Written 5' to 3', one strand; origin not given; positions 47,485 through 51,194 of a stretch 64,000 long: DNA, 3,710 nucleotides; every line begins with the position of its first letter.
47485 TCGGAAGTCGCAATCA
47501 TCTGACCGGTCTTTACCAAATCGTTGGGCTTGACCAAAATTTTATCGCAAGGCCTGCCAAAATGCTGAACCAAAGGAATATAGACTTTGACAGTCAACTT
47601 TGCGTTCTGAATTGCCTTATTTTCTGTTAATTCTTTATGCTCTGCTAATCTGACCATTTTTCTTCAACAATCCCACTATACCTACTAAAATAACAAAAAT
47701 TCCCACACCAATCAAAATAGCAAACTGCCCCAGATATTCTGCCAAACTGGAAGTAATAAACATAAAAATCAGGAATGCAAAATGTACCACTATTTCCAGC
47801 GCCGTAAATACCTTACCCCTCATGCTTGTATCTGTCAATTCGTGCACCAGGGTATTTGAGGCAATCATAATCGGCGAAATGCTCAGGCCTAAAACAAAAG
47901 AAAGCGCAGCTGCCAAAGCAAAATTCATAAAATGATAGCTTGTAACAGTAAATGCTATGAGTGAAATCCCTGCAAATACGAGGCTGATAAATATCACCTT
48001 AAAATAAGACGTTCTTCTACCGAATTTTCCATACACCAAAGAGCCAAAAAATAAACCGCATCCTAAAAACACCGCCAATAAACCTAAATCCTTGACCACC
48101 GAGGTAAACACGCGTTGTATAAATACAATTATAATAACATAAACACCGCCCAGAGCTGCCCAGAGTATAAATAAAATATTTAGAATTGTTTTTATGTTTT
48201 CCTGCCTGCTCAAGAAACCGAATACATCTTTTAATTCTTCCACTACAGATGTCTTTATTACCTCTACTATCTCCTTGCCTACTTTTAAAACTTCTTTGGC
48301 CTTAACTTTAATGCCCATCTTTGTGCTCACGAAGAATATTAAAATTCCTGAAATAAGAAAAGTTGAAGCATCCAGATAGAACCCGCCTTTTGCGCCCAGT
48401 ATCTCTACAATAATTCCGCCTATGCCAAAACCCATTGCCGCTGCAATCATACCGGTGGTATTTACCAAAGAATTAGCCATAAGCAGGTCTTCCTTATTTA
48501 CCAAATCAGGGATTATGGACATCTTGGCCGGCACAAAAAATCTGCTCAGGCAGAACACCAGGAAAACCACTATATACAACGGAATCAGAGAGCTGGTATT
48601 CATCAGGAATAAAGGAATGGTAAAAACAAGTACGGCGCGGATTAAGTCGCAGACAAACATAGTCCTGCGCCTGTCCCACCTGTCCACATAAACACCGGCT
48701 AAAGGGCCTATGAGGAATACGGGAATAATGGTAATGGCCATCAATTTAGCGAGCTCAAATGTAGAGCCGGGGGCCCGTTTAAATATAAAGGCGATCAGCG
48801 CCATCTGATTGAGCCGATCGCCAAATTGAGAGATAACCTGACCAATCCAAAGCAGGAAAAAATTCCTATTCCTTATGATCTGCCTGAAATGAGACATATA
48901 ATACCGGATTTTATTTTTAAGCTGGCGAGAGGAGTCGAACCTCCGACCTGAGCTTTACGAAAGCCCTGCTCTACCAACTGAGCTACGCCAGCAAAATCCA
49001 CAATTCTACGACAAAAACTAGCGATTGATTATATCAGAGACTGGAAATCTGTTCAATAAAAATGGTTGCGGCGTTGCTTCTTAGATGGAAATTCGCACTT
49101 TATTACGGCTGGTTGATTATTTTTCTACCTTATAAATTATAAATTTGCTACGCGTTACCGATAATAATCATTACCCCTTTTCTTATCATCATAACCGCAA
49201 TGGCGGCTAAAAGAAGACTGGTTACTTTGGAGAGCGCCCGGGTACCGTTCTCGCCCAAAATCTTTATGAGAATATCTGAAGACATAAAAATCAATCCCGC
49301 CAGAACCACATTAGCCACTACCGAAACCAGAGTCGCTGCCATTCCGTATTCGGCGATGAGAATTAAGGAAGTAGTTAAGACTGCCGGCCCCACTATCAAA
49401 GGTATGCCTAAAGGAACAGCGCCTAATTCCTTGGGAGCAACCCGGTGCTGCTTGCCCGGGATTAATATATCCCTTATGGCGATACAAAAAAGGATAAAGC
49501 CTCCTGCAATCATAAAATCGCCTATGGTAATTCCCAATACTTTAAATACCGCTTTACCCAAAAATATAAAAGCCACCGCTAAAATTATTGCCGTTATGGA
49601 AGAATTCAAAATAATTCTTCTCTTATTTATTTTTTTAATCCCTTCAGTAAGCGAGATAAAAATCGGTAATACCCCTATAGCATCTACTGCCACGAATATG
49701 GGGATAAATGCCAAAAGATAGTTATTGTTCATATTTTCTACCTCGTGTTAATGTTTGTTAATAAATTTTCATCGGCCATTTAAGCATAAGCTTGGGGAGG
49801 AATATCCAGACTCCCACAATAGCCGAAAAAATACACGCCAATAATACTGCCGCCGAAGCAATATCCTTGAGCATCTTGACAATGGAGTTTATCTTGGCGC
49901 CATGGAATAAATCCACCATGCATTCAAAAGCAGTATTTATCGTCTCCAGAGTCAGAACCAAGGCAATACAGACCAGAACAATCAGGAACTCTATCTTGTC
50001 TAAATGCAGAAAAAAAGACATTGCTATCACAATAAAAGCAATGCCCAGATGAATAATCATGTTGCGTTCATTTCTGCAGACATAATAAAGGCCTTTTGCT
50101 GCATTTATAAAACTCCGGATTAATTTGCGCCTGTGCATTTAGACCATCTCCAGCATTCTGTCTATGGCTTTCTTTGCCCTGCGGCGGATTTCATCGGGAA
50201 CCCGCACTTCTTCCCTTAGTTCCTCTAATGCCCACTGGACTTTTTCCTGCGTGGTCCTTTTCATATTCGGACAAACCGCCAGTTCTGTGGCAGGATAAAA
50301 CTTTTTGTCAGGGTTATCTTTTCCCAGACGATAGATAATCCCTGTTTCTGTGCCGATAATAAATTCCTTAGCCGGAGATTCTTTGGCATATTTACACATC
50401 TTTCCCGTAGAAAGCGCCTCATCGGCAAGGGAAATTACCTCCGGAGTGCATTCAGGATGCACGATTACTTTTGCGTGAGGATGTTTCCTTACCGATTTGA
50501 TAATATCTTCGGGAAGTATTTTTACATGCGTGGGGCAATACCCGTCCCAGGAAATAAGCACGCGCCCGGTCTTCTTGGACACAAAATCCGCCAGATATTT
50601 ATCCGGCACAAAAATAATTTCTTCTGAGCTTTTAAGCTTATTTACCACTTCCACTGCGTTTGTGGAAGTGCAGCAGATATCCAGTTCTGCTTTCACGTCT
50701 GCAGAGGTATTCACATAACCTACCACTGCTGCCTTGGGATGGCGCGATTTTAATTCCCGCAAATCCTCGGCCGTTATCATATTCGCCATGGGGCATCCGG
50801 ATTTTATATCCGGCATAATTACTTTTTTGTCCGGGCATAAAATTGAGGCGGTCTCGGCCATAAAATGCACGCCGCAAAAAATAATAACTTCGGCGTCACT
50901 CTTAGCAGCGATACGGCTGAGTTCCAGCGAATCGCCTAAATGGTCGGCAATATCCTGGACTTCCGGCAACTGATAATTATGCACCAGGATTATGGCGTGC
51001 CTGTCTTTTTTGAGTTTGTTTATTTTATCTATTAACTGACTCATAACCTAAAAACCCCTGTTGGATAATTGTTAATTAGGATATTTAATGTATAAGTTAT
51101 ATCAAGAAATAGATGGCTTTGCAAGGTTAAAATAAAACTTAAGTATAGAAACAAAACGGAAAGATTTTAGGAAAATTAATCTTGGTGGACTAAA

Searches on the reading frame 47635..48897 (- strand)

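Call 60: search_protein_families(library=pfam, proteins=[window:47635-48897:-], max_evalue=0.00001)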
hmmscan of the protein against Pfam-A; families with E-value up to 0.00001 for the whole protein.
window:47635-48897:- (420 aa): 2 families
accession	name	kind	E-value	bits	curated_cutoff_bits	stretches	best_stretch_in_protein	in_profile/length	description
PF07690.21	MFS_1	-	3.6e-29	102.2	33.4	2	16-319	1-288/347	Major Facilitator Superfamily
PF05977.19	MFS_3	-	1.5e-16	60.4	27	1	8-327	7-312/524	Transmembrane secretion effector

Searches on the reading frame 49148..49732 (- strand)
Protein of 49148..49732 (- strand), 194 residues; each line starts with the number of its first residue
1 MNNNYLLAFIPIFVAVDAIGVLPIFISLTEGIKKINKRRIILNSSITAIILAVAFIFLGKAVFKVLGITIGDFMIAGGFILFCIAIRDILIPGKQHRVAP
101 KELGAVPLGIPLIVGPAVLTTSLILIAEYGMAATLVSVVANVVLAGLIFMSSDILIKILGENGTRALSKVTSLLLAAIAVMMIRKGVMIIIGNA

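Call 60: search_protein_families(library=pfam, proteins=[window:49148-49732:-], max_evalue=0.00001)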
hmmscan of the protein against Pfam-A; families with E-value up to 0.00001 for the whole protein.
window:49148-49732:- (194 aa): 1 family
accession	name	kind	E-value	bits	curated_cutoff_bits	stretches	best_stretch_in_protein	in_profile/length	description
PF01914.23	MarC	-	7.7e-35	120.6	23.9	1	4-189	3-201/203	MarC family integral membrane protein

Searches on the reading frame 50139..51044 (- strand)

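Call 60: search_protein_families(library=pfam, proteins=[window:50139-51044:-], max_evalue=0.00001)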
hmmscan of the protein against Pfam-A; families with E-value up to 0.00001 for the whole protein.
window:50139-51044:- (301 aa): 1 family
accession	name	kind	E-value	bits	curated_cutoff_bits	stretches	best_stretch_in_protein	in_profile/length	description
PF02445.21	NadA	-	8.7e-123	409.6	27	1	7-299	2-295/295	Quinolinate synthetase A protein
